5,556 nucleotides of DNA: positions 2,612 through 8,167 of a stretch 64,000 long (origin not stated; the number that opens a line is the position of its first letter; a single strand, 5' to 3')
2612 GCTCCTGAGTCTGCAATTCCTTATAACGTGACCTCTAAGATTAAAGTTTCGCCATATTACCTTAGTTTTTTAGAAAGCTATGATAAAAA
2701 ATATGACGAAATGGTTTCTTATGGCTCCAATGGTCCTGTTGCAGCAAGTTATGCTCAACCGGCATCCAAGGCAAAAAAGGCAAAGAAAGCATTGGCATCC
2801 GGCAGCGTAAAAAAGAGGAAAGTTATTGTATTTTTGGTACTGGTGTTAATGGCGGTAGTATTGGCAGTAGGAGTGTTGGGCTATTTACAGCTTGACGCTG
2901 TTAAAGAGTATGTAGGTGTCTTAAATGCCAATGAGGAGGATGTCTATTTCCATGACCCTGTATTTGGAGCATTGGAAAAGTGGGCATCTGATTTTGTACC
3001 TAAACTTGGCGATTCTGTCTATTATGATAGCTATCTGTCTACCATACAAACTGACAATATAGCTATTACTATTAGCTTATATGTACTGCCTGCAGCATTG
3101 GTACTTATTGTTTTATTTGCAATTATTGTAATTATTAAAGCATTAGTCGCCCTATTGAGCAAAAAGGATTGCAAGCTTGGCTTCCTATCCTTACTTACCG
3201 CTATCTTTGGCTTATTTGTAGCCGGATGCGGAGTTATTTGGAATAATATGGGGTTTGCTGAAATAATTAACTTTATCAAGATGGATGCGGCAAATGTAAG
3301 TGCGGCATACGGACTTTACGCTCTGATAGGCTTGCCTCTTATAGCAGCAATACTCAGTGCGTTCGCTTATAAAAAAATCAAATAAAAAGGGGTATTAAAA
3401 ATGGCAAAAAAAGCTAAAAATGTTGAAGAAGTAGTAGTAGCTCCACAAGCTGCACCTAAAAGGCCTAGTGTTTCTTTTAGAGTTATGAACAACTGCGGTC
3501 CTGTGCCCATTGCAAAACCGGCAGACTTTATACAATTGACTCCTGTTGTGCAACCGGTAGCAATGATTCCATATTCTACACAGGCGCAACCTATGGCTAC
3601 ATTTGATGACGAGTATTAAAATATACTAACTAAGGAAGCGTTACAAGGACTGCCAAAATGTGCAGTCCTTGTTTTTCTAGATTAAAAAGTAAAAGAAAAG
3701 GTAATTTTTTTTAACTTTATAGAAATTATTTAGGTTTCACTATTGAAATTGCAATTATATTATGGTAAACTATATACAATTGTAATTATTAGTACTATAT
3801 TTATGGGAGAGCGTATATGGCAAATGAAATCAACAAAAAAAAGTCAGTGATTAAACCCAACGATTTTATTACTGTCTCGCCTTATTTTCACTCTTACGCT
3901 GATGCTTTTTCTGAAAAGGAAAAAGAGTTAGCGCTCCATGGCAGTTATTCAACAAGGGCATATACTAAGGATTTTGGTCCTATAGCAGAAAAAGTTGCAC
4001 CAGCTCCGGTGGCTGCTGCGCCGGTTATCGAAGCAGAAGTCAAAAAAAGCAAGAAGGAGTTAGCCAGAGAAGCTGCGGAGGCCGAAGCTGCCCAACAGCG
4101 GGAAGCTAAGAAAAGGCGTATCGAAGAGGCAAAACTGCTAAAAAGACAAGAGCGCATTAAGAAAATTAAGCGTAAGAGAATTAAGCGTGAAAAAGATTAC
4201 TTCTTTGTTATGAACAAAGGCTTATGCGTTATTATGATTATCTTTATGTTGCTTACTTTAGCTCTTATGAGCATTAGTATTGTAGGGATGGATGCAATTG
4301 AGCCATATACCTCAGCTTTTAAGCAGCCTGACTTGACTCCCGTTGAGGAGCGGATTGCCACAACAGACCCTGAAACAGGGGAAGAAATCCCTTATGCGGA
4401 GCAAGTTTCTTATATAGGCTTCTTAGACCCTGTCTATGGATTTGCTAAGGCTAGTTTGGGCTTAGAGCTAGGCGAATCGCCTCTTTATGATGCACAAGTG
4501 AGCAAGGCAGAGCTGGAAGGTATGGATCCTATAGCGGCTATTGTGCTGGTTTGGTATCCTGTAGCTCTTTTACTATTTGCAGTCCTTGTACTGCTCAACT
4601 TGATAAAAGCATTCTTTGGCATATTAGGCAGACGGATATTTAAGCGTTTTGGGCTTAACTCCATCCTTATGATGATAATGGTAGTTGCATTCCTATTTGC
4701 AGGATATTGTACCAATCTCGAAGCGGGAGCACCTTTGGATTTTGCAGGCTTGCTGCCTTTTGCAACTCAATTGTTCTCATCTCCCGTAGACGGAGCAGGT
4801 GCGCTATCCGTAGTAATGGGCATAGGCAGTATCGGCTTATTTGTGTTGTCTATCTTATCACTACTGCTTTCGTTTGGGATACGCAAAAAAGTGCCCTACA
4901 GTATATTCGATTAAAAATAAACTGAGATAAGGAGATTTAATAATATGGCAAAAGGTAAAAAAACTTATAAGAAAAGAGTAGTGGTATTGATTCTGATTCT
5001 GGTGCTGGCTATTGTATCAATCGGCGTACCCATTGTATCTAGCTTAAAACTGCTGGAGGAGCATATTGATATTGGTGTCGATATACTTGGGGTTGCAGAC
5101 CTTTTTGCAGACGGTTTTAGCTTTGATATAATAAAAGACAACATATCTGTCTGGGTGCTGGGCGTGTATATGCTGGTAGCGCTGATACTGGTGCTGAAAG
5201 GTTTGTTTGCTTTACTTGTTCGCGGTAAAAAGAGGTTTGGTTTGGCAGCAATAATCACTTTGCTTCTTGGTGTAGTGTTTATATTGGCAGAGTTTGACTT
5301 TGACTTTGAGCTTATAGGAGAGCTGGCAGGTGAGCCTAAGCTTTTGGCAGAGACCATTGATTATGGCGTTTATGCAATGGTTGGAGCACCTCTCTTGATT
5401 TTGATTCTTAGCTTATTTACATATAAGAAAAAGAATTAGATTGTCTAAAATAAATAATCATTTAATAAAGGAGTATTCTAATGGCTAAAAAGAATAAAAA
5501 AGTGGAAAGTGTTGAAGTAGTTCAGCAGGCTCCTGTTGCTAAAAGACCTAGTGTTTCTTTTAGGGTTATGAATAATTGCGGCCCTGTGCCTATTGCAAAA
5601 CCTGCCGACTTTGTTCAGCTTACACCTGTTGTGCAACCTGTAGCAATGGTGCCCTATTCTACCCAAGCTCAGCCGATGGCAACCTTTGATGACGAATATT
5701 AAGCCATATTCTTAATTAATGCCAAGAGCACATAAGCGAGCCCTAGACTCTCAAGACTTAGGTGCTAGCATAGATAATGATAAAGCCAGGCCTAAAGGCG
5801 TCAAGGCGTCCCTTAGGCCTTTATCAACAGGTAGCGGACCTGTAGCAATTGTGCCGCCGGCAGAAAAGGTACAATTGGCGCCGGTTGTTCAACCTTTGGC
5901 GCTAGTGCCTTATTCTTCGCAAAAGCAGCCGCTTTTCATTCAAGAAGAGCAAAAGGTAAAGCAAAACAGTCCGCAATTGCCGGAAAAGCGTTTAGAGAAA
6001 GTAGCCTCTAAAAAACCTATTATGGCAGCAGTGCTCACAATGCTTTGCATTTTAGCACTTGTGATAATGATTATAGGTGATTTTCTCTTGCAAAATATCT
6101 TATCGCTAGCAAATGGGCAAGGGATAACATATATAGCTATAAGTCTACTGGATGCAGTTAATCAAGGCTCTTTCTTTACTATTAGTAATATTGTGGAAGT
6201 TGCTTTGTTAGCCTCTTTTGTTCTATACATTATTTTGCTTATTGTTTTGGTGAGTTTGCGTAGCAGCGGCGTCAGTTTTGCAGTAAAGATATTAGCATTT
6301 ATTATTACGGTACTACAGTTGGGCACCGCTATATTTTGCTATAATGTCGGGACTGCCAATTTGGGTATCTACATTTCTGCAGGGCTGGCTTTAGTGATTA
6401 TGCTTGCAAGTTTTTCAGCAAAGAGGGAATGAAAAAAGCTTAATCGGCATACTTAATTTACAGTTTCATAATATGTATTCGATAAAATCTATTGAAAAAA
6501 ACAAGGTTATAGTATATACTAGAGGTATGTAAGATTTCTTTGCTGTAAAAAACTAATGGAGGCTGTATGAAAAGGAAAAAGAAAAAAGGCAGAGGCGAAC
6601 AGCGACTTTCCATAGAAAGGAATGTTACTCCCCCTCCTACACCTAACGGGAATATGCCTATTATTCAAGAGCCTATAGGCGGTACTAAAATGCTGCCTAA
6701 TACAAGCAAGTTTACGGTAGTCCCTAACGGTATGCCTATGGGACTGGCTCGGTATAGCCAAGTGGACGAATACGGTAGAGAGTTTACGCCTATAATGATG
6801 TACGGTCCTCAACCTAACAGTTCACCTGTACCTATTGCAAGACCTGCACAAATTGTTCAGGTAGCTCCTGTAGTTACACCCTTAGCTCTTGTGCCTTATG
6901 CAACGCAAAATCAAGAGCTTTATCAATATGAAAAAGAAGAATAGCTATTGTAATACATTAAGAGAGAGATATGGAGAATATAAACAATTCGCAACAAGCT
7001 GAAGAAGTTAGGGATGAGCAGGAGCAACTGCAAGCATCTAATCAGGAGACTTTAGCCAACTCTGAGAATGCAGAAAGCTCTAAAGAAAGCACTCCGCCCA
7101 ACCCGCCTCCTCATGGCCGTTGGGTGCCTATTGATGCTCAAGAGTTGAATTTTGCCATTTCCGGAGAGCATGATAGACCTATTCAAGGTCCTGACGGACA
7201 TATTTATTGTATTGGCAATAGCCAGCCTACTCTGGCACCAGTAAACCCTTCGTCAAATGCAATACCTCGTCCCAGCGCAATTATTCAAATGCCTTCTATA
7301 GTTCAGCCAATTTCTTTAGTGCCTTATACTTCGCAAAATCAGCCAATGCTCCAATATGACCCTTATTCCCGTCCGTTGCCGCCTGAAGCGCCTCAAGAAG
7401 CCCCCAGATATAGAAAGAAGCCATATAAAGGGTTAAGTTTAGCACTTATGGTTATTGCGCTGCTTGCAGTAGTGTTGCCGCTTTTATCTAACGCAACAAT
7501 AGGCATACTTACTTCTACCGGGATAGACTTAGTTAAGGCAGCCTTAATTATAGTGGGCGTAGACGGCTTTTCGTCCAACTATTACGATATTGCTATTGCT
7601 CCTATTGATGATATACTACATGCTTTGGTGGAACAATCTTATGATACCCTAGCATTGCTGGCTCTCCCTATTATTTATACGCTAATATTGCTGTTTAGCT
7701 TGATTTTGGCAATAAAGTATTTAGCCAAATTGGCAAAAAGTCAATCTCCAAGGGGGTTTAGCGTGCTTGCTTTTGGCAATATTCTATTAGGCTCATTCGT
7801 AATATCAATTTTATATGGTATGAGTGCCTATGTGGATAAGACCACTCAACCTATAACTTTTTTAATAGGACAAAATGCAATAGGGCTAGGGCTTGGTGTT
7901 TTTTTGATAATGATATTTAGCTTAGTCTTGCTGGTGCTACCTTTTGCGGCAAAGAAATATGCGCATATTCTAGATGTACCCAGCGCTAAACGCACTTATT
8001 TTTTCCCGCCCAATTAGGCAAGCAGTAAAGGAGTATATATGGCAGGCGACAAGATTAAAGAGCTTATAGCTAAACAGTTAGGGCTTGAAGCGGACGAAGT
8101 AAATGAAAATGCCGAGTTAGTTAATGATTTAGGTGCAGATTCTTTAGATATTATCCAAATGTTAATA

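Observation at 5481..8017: The motif is encoded both separately from and fused to membrane domains (Rosetta-stone pattern)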

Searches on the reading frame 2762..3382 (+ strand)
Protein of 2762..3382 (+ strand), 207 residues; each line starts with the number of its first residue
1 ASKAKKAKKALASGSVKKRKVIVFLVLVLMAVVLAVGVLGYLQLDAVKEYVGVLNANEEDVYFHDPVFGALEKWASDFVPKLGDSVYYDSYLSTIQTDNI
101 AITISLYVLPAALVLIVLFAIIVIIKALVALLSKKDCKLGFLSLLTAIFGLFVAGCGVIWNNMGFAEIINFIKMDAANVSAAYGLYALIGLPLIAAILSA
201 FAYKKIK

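Call 82: search_protein_families(library=pfam, alignment_id=A7, max_evalue=0.01)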
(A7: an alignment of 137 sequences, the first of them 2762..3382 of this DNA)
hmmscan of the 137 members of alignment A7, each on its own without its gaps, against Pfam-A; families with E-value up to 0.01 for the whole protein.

A. member 1, window:2762-3382:+ (207 aa): 0 families

B. families by the number of members that match (of 137 scanned): 26 families (the first 25 are shown)
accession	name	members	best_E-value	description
PF06687.17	SUR7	3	0.00012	SUR7/PalI family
PF12420.13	DUF3671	2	2.1e-05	Fam-L, Fam-M like protein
PF04790.18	Sarcoglycan_1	1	2.9e-05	Sarcoglycan complex subunit protein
PF20990.2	DUF2207_C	1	0.00015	Predicted membrane protein (DUF2207) C-terminal domain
PF01944.22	SpoIIM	1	0.00035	Stage II sporulation protein M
PF15102.11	TMEM154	1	0.00039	TMEM154 protein family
PF06161.16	DUF975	1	0.00058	Protein of unknown function (DUF975)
PF07843.16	DUF1634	1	0.00065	Protein of unknown function (DUF1634)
PF24334.1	DUF7502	1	0.0015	Family of unknown function (DUF7502)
PF03988.17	DUF347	1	0.0015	Repeat of Unknown Function (DUF347)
PF12685.13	SpoIIIAH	1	0.0024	SpoIIIAH-like protein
PF19845.4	DUF6320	1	0.0033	Family of unknown function (DUF6320)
PF04193.19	PQ-loop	1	0.0034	PQ loop repeat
PF01794.25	Ferric_reduct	1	0.0036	Ferric reductase like transmembrane component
PF14126.11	DUF4293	1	0.0057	Domain of unknown function (DUF4293)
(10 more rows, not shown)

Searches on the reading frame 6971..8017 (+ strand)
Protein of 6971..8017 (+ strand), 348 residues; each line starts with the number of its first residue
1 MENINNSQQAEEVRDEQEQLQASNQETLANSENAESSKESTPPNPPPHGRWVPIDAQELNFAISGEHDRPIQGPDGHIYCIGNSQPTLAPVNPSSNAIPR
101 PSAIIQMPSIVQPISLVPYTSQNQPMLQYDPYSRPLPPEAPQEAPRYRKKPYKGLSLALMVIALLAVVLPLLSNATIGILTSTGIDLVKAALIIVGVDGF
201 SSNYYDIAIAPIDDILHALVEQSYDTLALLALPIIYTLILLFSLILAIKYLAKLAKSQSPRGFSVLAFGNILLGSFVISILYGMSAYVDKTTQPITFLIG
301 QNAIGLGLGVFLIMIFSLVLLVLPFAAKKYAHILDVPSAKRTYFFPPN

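Call 3: search_protein_families(library=pfam, proteins=[window:6971-8017:+], max_evalue=1)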
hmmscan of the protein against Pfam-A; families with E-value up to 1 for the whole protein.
window:6971-8017:+ (348 aa): 0 families

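Call 4: search_protein_families(library=ncbifam, proteins=[window:6971-8017:+], max_evalue=1)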
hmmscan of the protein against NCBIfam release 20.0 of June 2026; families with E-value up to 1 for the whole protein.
window:6971-8017:+ (348 aa): 1 family
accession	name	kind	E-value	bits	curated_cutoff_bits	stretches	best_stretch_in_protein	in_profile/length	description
NF002595.0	PRK02251.2-1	equivalog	0.047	13.9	109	0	270-311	33-73/84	cell division protein CrgA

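Call 16: find_homologous_proteins(query=window:6971-8017:+, max_evalue=0.001)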
Query window:6971-8017:+ (348 aa): 71 proteins with E <= 0.001 among 8000 candidates.
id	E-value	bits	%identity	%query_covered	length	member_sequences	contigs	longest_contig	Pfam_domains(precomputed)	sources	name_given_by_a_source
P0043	5.8e-222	754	100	100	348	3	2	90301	-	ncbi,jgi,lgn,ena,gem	-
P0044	1.6e-175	601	78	100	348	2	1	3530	-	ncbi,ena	-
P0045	1.0e-136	474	63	100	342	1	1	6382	-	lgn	-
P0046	8.5e-136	471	62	100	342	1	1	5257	-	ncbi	-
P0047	2.4e-129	450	61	100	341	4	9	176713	-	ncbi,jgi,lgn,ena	ncbi:MAG: hypothetical protein ACOYIQ_01145 [Christensenellales bacterium]|jgi:hypothetical protein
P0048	3.2e-129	449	61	100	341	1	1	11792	-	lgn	-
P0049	2.1e-106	374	53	96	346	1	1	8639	-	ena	-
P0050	6.1e-96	340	50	93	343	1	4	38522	-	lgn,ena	-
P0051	3.9e-64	235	42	91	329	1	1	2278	-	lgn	-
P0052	8.4e-63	231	39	92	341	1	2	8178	-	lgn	-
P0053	2.7e-62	229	43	85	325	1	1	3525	-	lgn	-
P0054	3.5e-62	229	42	86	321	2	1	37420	-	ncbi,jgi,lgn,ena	-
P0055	6.4e-61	225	44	83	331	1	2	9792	-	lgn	-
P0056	7.1e-61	224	43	86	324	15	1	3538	-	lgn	-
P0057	2.9e-60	222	38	90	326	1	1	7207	-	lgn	-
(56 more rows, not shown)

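Call 20: find_related_loci(query=A1, collection=genome_contigs, flank=10000)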
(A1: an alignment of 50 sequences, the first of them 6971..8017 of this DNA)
Query A1 (348 aa) in genome_contigs; peptide patterns used: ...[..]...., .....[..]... (x = any residue, [..] = any of these).
114 stretches matched a pattern; 77 encode a relative of the query (tblastn E <= 1e-3); 77 distinct loci.
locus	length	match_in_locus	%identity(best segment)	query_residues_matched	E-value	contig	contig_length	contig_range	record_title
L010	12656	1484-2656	61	1-348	4e-127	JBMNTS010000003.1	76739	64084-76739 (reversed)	MAG: Christensenellales bacterium isolate SBF912SR2HQ0016 scaffold_1321_c1, whole genome shotgun sequence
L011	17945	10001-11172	42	35-343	3e-66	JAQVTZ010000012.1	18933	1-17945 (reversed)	MAG: Clostridia bacterium isolate STF1_44 NODE_7333_length_18933_cov_6.144156_Sandtown_F1, whole genome shotgun sequence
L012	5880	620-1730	42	46-343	9e-66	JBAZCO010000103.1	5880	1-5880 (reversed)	MAG: Clostridia bacterium isolate SO_2017_LW2_74 scaffold_28946_c1_LW138R_2017, whole genome shotgun sequence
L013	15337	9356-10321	41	19-343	5e-63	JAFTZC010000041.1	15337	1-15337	MAG: Clostridia bacterium isolate RGIG4281 Roe_deer_Colon.Co__c1281815, whole genome shotgun sequence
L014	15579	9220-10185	41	19-343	4e-63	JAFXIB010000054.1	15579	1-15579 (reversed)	MAG: Clostridia bacterium isolate RGIG6434 Sheep_Rectum.Co__c1593154, whole genome shotgun sequence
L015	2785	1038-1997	40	29-343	8e-63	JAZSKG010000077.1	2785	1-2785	MAG: Candidatus Stercoripulliclostridium sp. isolate T1900044561_TS20190027.MAGScoT_cleanbin_000024 SGB_368_k141_354008,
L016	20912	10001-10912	40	48-343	6e-61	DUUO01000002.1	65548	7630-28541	MAG TPA_asm: Clostridiales bacterium isolate AS08sgBPME_231 745_AS08, whole genome shotgun sequence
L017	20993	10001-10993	36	12-343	9e-61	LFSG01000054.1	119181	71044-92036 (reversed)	MAG: Clostridiales bacterium DTU072 scaffold10371, whole genome shotgun sequence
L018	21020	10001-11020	37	3-343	2e-60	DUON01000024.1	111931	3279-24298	MAG TPA_asm: Clostridiales bacterium isolate AS08sgBPME_178 268687_AS08, whole genome shotgun sequence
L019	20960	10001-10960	37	32-343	3e-60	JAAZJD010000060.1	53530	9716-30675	MAG: Clostridiales bacterium isolate AS21ysBPME_203 124126_AS21, whole genome shotgun sequence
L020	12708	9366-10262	39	45-343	1e-58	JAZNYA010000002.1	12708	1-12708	MAG: Candidatus Stercoripulliclostridium sp. isolate T1900044777_TS20190243.MAGScoT_cleanbin_000072 SGB_2502_k141_943454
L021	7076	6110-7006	40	45-343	2e-58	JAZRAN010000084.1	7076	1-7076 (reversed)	MAG: Candidatus Stercoripulliclostridium sp. isolate T1900045141_TC20190135.MAGScoT_cleanbin_000010 SGB_4919_k141_295326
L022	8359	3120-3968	42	48-345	5e-58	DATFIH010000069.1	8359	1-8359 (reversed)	MAG TPA_asm: Clostridia bacterium isolate SMAG_U9113 k141_17648, whole genome shotgun sequence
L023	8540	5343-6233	38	48-343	1e-57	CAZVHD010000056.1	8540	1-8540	MAG TPA_asm: uncultured Christensenella sp. isolate SRP252850_co1_273 genome assembly, contig: NODE_15885_length_8540_co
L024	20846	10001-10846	38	48-345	1e-57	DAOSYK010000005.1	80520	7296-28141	MAG TPA_asm: Clostridia bacterium isolate AMR_MDS_2087 NODE_235_length_80520_cov_6.698950, whole genome shotgun sequence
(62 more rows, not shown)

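Call 26: predict_structure(alignment_id=A1)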
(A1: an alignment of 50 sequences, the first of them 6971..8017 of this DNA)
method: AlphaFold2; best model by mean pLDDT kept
length: 348 residues; sequences in the alignment: 50
mean_pLDDT: 77.7   pTM: 0.61
mean pLDDT of the five models: 77.7, 77.4, 77.1, 75.9, 75.3
residues with pLDDT >= 90: 167; 70-90: 79; 50-70: 22; < 50: 80
segments of 3 or more residues with pLDDT < 50: 1-10, 25-48, 85-125
pLDDT, mean of each block of 10 residues (from residue 1): 42 51 48 37 47 78 79 83 54 41 42 42 51 73 83 94 98 95 97 95 95 93 94 98 98 92 95 98 94 94 95 97 89 82 77
secondary structure, 60 per line:
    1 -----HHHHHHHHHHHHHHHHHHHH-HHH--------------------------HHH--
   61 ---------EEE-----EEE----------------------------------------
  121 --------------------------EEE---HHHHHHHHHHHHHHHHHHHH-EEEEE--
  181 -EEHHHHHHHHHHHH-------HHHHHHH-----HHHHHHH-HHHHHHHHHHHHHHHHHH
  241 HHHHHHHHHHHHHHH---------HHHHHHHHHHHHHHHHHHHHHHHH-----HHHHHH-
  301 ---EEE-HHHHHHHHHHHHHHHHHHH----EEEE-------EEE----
elements in order: H6-25 E70-72 E78-80 E147-149 H153-172 E174-178 H184-195 H203-209 H215-221 H223-255 H265-288 H294-299 E304-306 H308-326 E331-334 E342-344

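Call 50: search_protein_families(library=padloc, proteins=[window:6971-8017:+], max_evalue=0.01)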
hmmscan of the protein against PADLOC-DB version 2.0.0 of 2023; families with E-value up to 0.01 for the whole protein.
window:6971-8017:+ (348 aa): 0 families

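Call 51: search_protein_families(library=phrogs, proteins=[window:6971-8017:+], max_evalue=0.01)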
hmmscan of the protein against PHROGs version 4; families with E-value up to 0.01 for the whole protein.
window:6971-8017:+ (348 aa): 0 families

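Call 52: search_solved_structures(query=A1, max_evalue=1)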
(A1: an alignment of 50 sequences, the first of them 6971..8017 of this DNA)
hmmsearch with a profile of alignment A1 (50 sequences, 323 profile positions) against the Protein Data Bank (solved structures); distinct sequences matched with E-value up to 1: 6.
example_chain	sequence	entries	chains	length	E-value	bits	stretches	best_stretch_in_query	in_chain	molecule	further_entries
6tjd_A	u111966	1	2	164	0.014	18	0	30-56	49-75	Cake4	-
6tjc_A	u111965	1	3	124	0.089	15.4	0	30-56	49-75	Cake3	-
5unf_A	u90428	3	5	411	0.24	13.9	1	171-255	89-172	Chimera protein of Type-2 angiotensin II receptor and Soluble cytochrome b562 | Soluble cytochrome b562,Type-2 angiotensin II receptor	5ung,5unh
7jni_A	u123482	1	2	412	0.24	13.9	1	171-255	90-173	Soluble cytochrome b562,Type-2 angiotensin II receptor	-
7awy_A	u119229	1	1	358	0.41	13.2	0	29-54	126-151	Scone-R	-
6iop_A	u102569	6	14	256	0.91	12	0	102-140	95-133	Methyl-accepting chemotaxis protein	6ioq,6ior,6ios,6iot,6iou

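Call 62: search_protein_families(library=pfam, alignment_id=A1, max_evalue=0.1)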
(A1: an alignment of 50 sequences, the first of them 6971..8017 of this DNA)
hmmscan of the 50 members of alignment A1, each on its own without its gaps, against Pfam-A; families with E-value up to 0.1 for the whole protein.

A. member 1, window:6971-8017:+ (348 aa): 0 families

B. families by the number of members that match (of 50 scanned): 29 families (the first 25 are shown)
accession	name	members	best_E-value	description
PF06195.18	DUF996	6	1.7e-05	Protein of unknown function (DUF996)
PF10277.15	Frag1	3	0.003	Frag1/DRAM/Sfk1 family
PF06979.18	TMEM70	3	0.02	TMEM70/TMEM186/TMEM223 protein family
PF11992.13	TgpA_N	2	0.012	TgpA N-terminal domain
PF00003.28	7tm_3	2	0.013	7 transmembrane sweet-taste receptor of 3 GCPR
PF13273.12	DUF4064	2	0.013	Protein of unknown function (DUF4064)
PF07666.16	MpPF26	2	0.016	M penetrans paralogue family 26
PF11188.13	DUF2975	2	0.027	Protein of unknown function (DUF2975)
PF14089.11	KbaA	1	0.0041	KinB-signalling pathway activation in sporulation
PF11694.13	DUF3290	1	0.0042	Protein of unknown function (DUF3290)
PF04893.22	Yip1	1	0.01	Yip1 domain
PF15102.11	TMEM154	1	0.014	TMEM154 protein family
PF06532.16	NrsF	1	0.021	Negative regulator of sigma F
PF23605.1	FKS1_dom2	1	0.022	1,3-beta-glucan synthase component FKS1, second domain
PF05451.16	Phytoreo_Pns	1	0.022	Phytoreovirus nonstructural protein Pns10/11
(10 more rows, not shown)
